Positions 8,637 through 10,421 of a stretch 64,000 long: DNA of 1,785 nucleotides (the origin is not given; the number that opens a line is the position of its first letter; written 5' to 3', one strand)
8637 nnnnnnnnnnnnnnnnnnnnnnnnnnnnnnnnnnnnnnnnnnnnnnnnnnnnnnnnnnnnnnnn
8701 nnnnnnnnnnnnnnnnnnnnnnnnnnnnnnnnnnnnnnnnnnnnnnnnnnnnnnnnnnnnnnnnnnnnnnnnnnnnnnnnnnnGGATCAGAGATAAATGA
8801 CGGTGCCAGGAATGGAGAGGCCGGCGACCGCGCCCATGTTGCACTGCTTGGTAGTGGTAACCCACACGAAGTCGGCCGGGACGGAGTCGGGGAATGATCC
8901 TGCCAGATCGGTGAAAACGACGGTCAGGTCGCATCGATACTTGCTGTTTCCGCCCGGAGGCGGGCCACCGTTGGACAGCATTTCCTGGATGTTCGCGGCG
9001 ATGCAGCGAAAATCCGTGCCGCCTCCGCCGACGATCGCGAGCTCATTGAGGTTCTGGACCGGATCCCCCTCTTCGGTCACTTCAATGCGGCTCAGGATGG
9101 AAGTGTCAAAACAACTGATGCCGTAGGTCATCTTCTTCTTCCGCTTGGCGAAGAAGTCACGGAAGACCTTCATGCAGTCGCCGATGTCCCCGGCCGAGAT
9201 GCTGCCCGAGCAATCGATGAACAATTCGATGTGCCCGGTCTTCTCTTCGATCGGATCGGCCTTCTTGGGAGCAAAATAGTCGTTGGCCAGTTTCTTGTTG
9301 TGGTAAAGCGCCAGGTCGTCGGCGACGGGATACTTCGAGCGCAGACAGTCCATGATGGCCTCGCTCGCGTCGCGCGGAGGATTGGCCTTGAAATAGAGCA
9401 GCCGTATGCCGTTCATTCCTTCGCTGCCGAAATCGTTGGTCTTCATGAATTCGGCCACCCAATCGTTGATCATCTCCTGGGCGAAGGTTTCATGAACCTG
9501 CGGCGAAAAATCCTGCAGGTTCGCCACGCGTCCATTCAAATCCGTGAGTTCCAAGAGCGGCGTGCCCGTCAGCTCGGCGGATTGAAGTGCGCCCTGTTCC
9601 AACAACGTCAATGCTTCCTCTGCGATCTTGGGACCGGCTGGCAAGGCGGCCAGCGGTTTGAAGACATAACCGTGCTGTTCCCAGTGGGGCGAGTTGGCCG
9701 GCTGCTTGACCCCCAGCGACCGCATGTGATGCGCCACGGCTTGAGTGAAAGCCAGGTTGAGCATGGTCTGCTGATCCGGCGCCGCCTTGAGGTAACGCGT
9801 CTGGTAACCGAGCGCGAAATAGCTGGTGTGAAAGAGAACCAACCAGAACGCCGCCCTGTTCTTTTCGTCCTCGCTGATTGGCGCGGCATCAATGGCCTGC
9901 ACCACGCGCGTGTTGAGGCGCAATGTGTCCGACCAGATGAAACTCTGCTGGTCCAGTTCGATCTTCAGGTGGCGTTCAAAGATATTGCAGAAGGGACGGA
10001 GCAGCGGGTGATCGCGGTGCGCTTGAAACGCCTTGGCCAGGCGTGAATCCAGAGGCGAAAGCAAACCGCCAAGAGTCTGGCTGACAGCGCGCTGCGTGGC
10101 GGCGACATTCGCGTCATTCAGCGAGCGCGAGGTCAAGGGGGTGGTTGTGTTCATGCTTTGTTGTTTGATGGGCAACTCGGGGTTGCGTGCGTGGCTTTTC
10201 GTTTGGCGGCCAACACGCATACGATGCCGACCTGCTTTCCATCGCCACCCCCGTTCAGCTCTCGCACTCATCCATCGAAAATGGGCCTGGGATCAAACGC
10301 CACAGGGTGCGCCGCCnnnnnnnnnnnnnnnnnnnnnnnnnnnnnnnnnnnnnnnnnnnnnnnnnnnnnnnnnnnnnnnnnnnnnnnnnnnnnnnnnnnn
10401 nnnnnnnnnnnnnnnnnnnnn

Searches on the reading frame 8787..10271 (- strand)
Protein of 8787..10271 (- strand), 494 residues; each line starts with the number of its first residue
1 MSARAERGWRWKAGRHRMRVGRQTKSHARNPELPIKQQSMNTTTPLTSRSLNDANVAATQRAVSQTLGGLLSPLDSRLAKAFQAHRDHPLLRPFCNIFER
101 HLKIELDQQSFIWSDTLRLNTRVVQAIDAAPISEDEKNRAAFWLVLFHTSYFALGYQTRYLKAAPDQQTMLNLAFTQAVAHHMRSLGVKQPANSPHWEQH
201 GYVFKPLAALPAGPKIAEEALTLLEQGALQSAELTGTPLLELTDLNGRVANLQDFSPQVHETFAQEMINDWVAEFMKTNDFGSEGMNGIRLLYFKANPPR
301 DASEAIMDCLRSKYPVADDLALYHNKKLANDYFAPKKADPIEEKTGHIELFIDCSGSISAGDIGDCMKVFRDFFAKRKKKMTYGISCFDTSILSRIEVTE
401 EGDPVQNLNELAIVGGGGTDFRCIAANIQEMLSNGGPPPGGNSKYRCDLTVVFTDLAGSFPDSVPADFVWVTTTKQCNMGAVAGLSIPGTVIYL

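Call 5: search_protein_families(library=pfam, proteins=[window:8787-10271:-], max_evalue=0.01)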
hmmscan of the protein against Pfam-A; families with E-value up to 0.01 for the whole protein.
window:8787-10271:- (494 aa): 1 family
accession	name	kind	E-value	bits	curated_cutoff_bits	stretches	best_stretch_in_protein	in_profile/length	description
PF09967.15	DUF2201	-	1.8e-05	25.3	26.4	1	350-474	3-108/123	VWA-like domain (DUF2201)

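Call 25: search_protein_families(library=ncbifam, proteins=[window:8787-10271:-], max_evalue=0.01)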
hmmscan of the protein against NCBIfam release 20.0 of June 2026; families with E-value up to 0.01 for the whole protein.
window:8787-10271:- (494 aa): 0 families

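Call 26: search_protein_families(library=phrogs, proteins=[window:8787-10271:-], max_evalue=0.001)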
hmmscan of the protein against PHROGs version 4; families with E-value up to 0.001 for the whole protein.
window:8787-10271:- (494 aa): 1 family
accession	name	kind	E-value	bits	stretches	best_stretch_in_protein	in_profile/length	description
phrog_1314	-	DNA, RNA and nucleotide metabolism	1.3e-13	51.8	1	326-476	246-381/394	HNH endonuclease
